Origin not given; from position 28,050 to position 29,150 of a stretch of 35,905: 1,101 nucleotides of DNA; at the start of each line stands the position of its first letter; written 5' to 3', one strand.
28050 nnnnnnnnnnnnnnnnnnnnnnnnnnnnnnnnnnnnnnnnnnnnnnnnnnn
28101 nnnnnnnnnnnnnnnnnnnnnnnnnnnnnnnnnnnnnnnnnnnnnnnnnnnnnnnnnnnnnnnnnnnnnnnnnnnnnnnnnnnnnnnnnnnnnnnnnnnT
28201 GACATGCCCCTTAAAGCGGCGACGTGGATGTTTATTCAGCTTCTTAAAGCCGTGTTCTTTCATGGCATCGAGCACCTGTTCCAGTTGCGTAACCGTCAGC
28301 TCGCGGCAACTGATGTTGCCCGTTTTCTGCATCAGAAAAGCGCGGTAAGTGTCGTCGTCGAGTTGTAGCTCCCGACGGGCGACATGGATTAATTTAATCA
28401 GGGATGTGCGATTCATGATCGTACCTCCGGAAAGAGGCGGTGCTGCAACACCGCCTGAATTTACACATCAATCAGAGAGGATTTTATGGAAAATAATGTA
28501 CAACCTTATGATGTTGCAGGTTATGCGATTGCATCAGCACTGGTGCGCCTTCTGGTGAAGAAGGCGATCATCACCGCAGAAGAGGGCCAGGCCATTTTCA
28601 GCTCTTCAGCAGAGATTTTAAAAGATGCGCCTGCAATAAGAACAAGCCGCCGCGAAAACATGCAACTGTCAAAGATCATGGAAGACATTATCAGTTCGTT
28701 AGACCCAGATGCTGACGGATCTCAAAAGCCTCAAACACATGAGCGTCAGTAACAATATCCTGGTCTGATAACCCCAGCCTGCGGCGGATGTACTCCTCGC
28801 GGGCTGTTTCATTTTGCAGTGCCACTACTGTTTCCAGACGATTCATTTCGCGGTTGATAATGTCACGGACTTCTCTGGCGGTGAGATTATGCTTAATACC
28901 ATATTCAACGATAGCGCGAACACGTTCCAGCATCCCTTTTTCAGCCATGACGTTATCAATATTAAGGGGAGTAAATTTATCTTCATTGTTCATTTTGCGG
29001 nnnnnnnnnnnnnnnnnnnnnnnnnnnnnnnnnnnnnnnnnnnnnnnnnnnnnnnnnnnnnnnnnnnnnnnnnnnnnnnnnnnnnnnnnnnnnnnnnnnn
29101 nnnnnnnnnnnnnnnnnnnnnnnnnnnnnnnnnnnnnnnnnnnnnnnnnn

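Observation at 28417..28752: Antisense 88-aa ORF with a strong ribosome-binding site in the only large gap of the early operon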

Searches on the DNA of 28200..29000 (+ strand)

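Call 3: search_dna_similar(query=window:28380-28800:+, collection=phages, mode=distant, max_rows=30)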
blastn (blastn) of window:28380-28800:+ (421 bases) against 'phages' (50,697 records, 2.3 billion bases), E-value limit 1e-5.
Records with a match: 15; places in all: 15; records where one place covers at least 80% of the query: 8.
Best place of each record, by identity: >=99% 4; 95-99% 9; 80-90% 2.
By first word of the organism name: Escherichia 7; Yersinia 5; Shigella 2; Klebsiella 1.
By host as written in the record: Yersinia pestis EV76-CN 4; Escherichia coli 3; Shigella flexneri serotype 4a 2; - 2; Yersinia pestis 1; Escherichia sp. 1; Escherichia coli C 1; Klebsiella pneumoniae 1.
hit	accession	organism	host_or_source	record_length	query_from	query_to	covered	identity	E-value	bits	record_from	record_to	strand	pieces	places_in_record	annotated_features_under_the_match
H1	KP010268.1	Shigella phage SfMu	Shigella flexneri serotype 4a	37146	1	421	100%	100.0%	0e+0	760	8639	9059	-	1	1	hypothetical protein (x3)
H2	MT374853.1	Yersinia phage vB_YpM_5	Yersinia pestis EV76-CN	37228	1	421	100%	100.0%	0e+0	760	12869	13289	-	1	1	hypothetical protein (x3)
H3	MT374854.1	Yersinia phage vB_YpM_6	Yersinia pestis EV76-CN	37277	1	421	100%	100.0%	0e+0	760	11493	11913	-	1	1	hypothetical protein (x3)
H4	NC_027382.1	Shigella phage SfMu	Shigella flexneri serotype 4a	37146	1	421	100%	100.0%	0e+0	760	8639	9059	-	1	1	hypothetical protein (x2) | regulatory protein GemA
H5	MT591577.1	Yersinia phage vB_YpM_Tongde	Yersinia pestis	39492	1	421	100%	97.9%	0e+0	718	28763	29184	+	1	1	hypothetical protein (x3)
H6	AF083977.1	Escherichia phage Mu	Escherichia sp.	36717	1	421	100%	97.9%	0e+0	718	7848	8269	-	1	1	hypothetical protein (x2) | promoter | protein GemA | terminator | ribosome_binding_site (x2)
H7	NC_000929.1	Escherichia phage Mu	Escherichia coli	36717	1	421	100%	97.9%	0e+0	718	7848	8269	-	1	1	hypothetical protein (x2) | regulatory protein GemA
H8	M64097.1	Escherichia phage Mu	-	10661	1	421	100%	97.2%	0e+0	704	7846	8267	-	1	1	putative; label: F-134 | E15: CDS | E16: CDS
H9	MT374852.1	Yersinia phage vB_YpM_3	Yersinia pestis EV76-CN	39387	1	421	48%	98.0%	1e-46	348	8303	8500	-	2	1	hypothetical protein (x2)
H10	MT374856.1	Yersinia phage vB_YpM_23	Yersinia pestis EV76-CN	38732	1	421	48%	98.0%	1e-46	348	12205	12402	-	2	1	hypothetical protein (x2)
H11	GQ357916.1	Escherichia phage D108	Escherichia coli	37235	1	76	18%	98.7%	9e-29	133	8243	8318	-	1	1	gemA: conserved hypothetical protein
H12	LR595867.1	Escherichia virus Mu_3F6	-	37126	1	76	18%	98.7%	9e-29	133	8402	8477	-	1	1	FIG00638221: hypothetical protein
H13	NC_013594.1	Escherichia phage D108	Escherichia coli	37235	1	76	18%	98.7%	9e-29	133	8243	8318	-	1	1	gemA: regulatory protein GemA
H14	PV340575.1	Escherichia phage PhiR68_1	Escherichia coli C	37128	1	81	19%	82.7%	1e-13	82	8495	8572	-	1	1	GemA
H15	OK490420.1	Klebsiella phage Kp4866-3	Klebsiella pneumoniae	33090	1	76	18%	85.5%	3e-15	89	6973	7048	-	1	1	record has no annotation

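Call 5: get_annotated_region(hit=H6, flank=1200)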
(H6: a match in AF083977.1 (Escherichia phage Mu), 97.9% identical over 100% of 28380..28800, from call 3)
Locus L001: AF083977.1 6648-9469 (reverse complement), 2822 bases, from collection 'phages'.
description: Escherichia phage Mu, complete genome.
organism: Escherichia phage Mu (NCBI taxid 2681603)
taxonomy: Viruses; Duplodnaviria; Heunggongvirae; Uroviricota; Caudoviricetes; Muvirus; Muvirus mu
host: Escherichia sp.; source: -; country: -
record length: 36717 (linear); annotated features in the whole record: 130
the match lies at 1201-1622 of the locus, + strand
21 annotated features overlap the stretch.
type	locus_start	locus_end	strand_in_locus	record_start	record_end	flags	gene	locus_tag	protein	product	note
CDS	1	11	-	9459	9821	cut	-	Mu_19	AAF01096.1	transmembrane domain-containing protein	also known as E19; N-in C-in, 4 transmembrane domain protein predicted by Phobius and TMHMM; transmembrane ...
CDS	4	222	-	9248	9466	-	-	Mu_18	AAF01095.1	hypothetical protein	also known as E18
regulatory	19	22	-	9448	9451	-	-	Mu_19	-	ribosome_binding_site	-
regulatory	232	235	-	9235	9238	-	-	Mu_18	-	ribosome_binding_site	-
regulatory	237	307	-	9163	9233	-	-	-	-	promoter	middle promoter, activated by Mor, PMID 8602357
regulatory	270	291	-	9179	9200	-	-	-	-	terminator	predicted by TransTermHP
CDS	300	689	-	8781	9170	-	-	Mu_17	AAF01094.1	middle operon regulator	Mor, positive regulator of the middle operon, also called E17 and formerly gemB; see PMIDs 2173258, 8790343 and 9454718 ...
CDS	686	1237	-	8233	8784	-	-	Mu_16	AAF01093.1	protein GemA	also called E16 and GemA for gene expression modulation; see PMIDs 2543906 and 11278077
regulatory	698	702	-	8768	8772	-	-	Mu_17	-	ribosome_binding_site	-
regulatory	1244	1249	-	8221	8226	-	-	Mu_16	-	ribosome_binding_site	-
regulatory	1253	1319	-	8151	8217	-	-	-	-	promoter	Semi-early promoter, PMID 9454718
CDS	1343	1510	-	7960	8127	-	-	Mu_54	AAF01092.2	hypothetical protein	-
CDS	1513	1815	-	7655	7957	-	-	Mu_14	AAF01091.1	hypothetical protein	previously called E15 which has a different earlier start site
regulatory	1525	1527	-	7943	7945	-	-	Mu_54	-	ribosome_binding_site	-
regulatory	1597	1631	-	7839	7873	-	-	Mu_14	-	terminator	predicted by TransTermHP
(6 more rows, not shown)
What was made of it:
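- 28775..28815 (+): Terminator-like hairpin (13 bp, 28775-28806) plus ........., 23 nt after the gp15 stop and embedded in the E15 coding sequence. AF083977 carries a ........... terminator feature at the same place (call 5).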

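Call 6: get_annotated_region(hit=H8, flank=1200)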
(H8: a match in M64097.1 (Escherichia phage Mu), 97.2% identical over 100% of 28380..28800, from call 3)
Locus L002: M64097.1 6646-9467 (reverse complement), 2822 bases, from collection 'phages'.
description: Bacteriophage Mu left end.
organism: Escherichia phage Mu (NCBI taxid 2681603)
taxonomy: Viruses; Duplodnaviria; Heunggongvirae; Uroviricota; Caudoviricetes; Muvirus; Muvirus mu
host: -; source: -; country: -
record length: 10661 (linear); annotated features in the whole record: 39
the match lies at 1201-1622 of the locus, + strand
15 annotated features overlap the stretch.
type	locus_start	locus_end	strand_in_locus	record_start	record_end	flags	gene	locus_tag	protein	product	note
CDS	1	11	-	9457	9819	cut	E19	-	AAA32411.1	-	-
CDS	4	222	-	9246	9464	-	E18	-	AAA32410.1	-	-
CDS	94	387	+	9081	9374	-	-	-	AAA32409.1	-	putative; label: E-97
CDS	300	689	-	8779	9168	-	E17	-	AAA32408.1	-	-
CDS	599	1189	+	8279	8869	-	-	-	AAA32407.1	-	putative; label: D-196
CDS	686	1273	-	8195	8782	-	E16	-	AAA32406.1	-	-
CDS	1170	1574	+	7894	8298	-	-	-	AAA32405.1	-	putative; label: F-134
CDS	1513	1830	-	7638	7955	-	E15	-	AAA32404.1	-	-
CDS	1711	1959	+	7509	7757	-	-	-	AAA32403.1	-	putative; label: E-82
CDS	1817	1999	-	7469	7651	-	E14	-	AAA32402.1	-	label: D-140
CDS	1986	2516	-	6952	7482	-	E13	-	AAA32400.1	-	-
CDS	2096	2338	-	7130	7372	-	E13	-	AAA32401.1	-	putative; label: B-80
CDS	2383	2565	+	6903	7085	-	-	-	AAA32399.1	-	putative; label: E60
CDS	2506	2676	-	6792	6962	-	E12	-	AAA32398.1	-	-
CDS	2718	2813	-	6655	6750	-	E11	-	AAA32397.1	-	-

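Call 7: get_annotated_region(hit=H1, flank=1200)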
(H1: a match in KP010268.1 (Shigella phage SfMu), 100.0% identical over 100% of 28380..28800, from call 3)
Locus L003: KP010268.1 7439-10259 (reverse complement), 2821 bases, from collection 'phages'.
description: Enterobacteria phage SfMu, complete genome.
organism: Shigella phage SfMu (NCBI taxid 1567022)
taxonomy: Viruses; Duplodnaviria; Heunggongvirae; Uroviricota; Caudoviricetes; Muvirus; Muvirus SfMu
host: Shigella flexneri serotype 4a; source: -; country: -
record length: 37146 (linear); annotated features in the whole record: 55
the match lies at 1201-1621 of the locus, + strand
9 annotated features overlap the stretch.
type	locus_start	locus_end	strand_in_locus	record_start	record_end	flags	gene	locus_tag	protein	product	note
CDS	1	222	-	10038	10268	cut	-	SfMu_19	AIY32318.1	hypothetical protein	-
CDS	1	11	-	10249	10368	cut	-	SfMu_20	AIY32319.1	hypothetical protein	-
CDS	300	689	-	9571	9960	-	-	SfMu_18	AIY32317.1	middle operon regulator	-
CDS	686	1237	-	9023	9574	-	-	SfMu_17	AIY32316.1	hypothetical protein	-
CDS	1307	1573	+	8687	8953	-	-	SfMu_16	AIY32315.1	hypothetical protein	-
CDS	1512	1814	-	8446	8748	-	-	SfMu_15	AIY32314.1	hypothetical protein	-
CDS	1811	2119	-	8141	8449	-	-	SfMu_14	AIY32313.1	hypothetical protein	-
CDS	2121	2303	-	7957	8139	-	-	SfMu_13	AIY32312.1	hypothetical protein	-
CDS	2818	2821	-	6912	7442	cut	-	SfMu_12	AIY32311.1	hypothetical protein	-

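Call 9: get_annotated_region(hit=H9, flank=1500)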
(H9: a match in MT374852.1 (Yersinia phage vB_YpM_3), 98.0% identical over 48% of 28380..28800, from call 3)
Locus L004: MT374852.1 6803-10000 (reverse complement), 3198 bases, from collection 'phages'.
description: Yersinia phage vB_YpM_3, complete genome.
organism: Yersinia phage vB_YpM_3 (NCBI taxid 2736199)
taxonomy: Viruses; Duplodnaviria; Heunggongvirae; Uroviricota; Caudoviricetes; Muvirus
host: Yersinia pestis EV76-CN; source: -; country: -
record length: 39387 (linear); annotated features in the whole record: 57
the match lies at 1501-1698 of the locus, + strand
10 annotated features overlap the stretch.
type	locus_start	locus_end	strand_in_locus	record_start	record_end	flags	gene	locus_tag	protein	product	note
CDS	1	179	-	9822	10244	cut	-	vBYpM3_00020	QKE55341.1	hypothetical protein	-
CDS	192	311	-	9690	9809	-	-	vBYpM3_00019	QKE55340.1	hypothetical protein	-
CDS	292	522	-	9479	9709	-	-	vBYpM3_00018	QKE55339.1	hypothetical protein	-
CDS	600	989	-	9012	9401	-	-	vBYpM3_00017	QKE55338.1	hypothetical protein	-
CDS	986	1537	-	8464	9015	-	-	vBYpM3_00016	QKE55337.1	hypothetical protein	-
CDS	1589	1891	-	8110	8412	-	-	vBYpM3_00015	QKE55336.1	hypothetical protein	-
CDS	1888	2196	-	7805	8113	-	-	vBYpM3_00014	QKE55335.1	hypothetical protein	-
CDS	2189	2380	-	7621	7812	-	-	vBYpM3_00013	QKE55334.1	hypothetical protein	-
CDS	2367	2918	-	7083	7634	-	-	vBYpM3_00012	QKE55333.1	hypothetical protein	-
CDS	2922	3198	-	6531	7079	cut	-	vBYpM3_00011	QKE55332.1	hypothetical protein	-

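Call 10: get_annotated_region(hit=H11, flank=1500)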
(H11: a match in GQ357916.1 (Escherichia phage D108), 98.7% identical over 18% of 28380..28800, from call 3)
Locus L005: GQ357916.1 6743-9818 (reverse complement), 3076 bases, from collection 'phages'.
description: Escherichia phage D108, complete genome.
organism: Escherichia phage D108 (NCBI taxid 665033)
taxonomy: Viruses; Duplodnaviria; Heunggongvirae; Uroviricota; Caudoviricetes; Muvirus; Muvirus mu
host: Escherichia coli; source: -; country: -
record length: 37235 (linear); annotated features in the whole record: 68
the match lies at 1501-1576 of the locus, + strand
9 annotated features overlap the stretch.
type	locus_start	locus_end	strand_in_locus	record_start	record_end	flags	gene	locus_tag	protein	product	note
CDS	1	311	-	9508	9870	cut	19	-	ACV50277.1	conserved hypothetical protein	similar to NP_050623.1 hypothetical protein Mup19 [Enterobacteria phage Mu]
CDS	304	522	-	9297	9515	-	18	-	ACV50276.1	conserved hypothetical protein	similar to NP_050622.1 hypothetical protein Mup18 [Enterobacteria phage Mu]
regulatory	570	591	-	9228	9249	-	-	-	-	terminator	rho-independent terminator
CDS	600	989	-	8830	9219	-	mor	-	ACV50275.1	Mor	similar to NP_050621.1 Mor [Enterobacteria phage Mu]; GemB; late gene transcriptional activation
CDS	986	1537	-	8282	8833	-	gemA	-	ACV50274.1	conserved hypothetical protein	similar to NP_050620.1 hypothetical protein Mup16 [Enterobacteria phage Mu]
CDS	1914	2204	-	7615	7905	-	14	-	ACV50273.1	conserved hypothetical protein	similar to NP_050618.1 hypotheical protein [Enterobacteria phage Mu]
CDS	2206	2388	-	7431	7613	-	13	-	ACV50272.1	conserved hypothetical protein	similar to NP_050617.1 hypothetical protein Mup13 [Enterobacteria phage Mu]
CDS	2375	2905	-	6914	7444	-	12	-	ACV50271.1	conserved hypothetical protein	similar to NP_050616.1 hypothetical protein Mup12 [Enterobacteria phage Mu]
CDS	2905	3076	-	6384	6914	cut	11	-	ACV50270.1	conserved hypothetical protein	similar to NP_050615.1 hypothetical protein Mup11 [Enterobacteria phage Mu]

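Call 20: get_annotated_region(hit=H14, flank=1500)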
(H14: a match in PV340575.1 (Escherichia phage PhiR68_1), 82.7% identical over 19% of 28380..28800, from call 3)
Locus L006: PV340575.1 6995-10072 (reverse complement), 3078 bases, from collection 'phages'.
description: Escherichia phage PhiR68_1, complete genome.
organism: Escherichia phage PhiR68_1 (NCBI taxid 3416497)
taxonomy: Viruses
host: Escherichia coli C; source: -; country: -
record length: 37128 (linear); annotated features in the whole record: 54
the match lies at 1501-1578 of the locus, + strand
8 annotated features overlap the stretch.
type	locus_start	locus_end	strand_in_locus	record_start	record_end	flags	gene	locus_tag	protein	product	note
CDS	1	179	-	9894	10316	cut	-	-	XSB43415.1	hypothetical protein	hypothetical protein Mup21, positive regulator of late transcription protein C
CDS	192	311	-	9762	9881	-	-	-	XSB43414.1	hypothetical protein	hypothetical protein Mup20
CDS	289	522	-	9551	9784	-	-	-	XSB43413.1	hypothetical protein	hypothetical protein Mup18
CDS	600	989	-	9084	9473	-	-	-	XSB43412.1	Mor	positive regulator of the middle operon Mup17, mor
CDS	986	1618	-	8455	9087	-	-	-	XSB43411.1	GemA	hypothetical protein Mup16, GemA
CDS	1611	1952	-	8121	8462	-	-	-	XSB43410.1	hypothetical protein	-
CDS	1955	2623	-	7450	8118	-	-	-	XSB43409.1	hypothetical protein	-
CDS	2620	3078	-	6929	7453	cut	-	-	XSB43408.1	hypothetical protein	hypothetical protein Mup12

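Call 21: get_annotated_region(hit=H15, flank=1500)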
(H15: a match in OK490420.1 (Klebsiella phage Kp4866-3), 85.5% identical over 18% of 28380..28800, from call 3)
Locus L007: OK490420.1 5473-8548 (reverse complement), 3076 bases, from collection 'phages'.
description: UNVERIFIED: Klebsiella phage Kp4866-3, complete genome.
organism: Klebsiella phage Kp4866-3 (NCBI taxid 2895877)
taxonomy: Viruses; Duplodnaviria; Heunggongvirae; Uroviricota; Caudoviricetes
host: Klebsiella pneumoniae; source: -; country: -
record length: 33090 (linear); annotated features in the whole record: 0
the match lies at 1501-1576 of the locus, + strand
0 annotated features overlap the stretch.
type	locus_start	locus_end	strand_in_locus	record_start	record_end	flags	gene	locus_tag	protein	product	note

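Call 22: get_annotated_region(hit=H12, flank=1500)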
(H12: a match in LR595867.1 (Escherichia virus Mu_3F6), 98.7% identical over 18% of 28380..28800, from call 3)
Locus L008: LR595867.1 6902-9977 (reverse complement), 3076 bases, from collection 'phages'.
description: Escherichia virus Mu_3F6 genome assembly, chromosome: 1.
organism: Escherichia virus Mu_3F6 (NCBI taxid 2686059)
taxonomy: Viruses; Duplodnaviria; Heunggongvirae; Uroviricota; Caudoviricetes; Muvirus
host: -; source: -; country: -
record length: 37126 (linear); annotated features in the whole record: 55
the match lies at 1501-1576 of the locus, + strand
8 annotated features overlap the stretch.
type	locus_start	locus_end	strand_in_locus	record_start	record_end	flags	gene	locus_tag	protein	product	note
CDS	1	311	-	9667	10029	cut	-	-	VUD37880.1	hypothetical protein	-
CDS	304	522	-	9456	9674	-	-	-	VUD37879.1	FIG00642428: hypothetical protein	-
CDS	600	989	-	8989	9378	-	-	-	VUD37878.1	Mor postive regulator of the middle operon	-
CDS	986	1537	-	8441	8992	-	-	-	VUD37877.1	FIG00638221: hypothetical protein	-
CDS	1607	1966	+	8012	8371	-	-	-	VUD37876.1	hypothetical protein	-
CDS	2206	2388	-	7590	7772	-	-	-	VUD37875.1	FIG00641340: hypothetical protein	-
CDS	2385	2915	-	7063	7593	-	-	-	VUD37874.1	FIG00641962: hypothetical protein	-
CDS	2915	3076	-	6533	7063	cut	-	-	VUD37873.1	hypothetical protein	-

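Call 38: get_annotated_region(hit=H7, flank=600)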
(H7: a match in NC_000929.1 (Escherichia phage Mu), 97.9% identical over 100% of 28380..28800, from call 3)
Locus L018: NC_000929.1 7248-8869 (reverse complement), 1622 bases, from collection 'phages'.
description: Enterobacteria phage Mu, complete genome.
organism: Escherichia phage Mu (NCBI taxid 2681603)
taxonomy: Viruses; Duplodnaviria; Heunggongvirae; Uroviricota; Caudoviricetes; Muvirus; Muvirus mu
host: Escherichia coli; source: -; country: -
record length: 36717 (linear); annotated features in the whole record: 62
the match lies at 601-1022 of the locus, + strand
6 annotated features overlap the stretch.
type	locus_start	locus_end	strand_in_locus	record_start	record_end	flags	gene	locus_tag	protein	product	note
CDS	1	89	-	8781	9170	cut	-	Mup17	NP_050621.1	late transcriptional activator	positive regulator of the middle operon; also called E17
CDS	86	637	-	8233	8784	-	-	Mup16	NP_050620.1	regulatory protein GemA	gp16; also called E16 and GemA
CDS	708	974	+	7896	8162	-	-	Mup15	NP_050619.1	hypothetical protein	gp15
CDS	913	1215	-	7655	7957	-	-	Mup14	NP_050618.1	hypothetical protein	gp14; previously called E15 which has an different earlier start site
CDS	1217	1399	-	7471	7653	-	-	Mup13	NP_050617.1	hypothetical protein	gp13; previously called E14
CDS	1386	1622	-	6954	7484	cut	-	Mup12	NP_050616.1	hypothetical protein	gp12; previously called E13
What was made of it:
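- On Mu gp15 family (phrog_8747; NP_050619.1): RefSeq feature Mup15 lies at the aligned position (call 38).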

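Call 87: search_dna_similar(query=window:28417-28830:+, collection=ecoli_genomes, mode=near, max_rows=12, rows=spread)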
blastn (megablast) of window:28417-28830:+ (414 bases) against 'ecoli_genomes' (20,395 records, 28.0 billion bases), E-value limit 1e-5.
Records with a match: 31; places in all: 35; records where one place covers at least 80% of the query: 27.
Genomes with a match: 31 of 5426; with a place that covers at least 80% of the query: 27. Places per genome that has any: lowest 1, median 1, highest 2. On chromosomes: 35 places; on plasmids: 0.
Best place of each record, by identity: >=99% 7; 95-99% 24.
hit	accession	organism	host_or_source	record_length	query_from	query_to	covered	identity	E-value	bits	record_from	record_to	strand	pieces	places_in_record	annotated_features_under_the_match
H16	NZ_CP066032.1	Escherichia coli strain FDAARGOS_1059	missing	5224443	1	414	100%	100.0%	0e+0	765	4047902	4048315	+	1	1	hypothetical protein (x2)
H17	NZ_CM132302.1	Escherichia coli strain 2020C08-115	Homo sapiens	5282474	1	414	100%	100.0%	0e+0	765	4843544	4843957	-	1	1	hypothetical protein (x2)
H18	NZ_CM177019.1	Escherichia coli strain RMDEC465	Homo sapiens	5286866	1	414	100%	99.8%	0e+0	760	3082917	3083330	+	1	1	hypothetical protein (x2)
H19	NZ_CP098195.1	Escherichia coli strain Z0117EC0098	Canis lupus familiaris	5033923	1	414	100%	98.6%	0e+0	732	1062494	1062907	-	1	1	hypothetical protein (x2)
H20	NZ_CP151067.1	Escherichia coli strain 21KM1392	Dog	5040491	1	414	100%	98.6%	0e+0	732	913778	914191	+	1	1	hypothetical protein (x2)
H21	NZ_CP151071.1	Escherichia coli strain 22KM0354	Dog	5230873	1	414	100%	98.3%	0e+0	726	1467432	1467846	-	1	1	hypothetical protein (x2)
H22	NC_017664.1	Escherichia coli W strain W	-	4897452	1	414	100%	98.1%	0e+0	721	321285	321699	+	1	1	hypothetical protein (x2)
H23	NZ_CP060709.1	Escherichia coli strain ST18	not applicable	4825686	1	414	100%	98.1%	0e+0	721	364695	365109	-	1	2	hypothetical protein (x2)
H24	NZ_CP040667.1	Escherichia coli strain S17-1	Homo sapiens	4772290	1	414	100%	98.1%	0e+0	721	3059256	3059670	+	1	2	hypothetical protein (x2)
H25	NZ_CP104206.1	Escherichia coli strain hubt-sl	missing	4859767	1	414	100%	98.1%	0e+0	721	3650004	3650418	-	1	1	hypothetical protein (x2)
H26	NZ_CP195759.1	Escherichia coli strain JCKP02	yak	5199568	1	414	47%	99.0%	4e-63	350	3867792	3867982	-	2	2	hypothetical protein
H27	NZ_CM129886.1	Escherichia coli strain MB06231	seawater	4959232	1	83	20%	96.4%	4e-29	137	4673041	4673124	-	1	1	none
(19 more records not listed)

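Call 88: search_rna_families(source=window, start=28200, end=29000, threshold=evalue, max_evalue=1)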
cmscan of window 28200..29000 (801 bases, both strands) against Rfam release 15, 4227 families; matches with E-value up to 1: 2.
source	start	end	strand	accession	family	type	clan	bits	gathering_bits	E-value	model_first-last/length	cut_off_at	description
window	28293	28363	-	RF01516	v-snoRNA-1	Gene; snRNA; snoRNA; CD-box;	-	18.5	75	0.43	1-65/65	no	Human herpesvirus 1 small nucleolar RNA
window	28558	28619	+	RF00470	Toga_5_CRE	Cis-reg;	-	12.2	120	0.68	56-120/268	no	Togavirus 5' plus strand cis-regulatory element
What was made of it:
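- Tried and rejected: Rfam returned nothing relevant (call 88).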

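Call 89: get_annotated_region(hit=H22, flank=700)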
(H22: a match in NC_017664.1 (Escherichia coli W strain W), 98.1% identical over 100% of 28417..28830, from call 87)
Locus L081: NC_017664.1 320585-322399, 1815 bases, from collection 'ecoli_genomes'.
description: Escherichia coli W, complete sequence
organism: Escherichia coli W strain W (NCBI taxid 566546)
replicon: chromosome; assembly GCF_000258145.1
host: -; source: -; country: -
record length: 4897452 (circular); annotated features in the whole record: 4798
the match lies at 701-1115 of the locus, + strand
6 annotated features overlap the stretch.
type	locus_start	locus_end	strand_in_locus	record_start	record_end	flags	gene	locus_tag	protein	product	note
CDS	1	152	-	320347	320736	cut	-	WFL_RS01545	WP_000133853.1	Mor transcription activator family protein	-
CDS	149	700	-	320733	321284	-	-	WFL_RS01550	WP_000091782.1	gp16 family protein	-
CDS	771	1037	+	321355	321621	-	-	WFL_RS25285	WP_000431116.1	hypothetical protein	-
CDS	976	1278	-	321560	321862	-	-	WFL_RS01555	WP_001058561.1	hypothetical protein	-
CDS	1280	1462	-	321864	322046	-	-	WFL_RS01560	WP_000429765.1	hypothetical protein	-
CDS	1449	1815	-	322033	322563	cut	-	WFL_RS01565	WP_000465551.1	hypothetical protein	-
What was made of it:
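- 28486..28752 (+): gp15 homologue (SfMu_16; Mu Mup15): 88-aa ORF antisense to the early operon. Annotated in KP010268, NC_000929 and E. coli W (calls 7, 38, 89).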
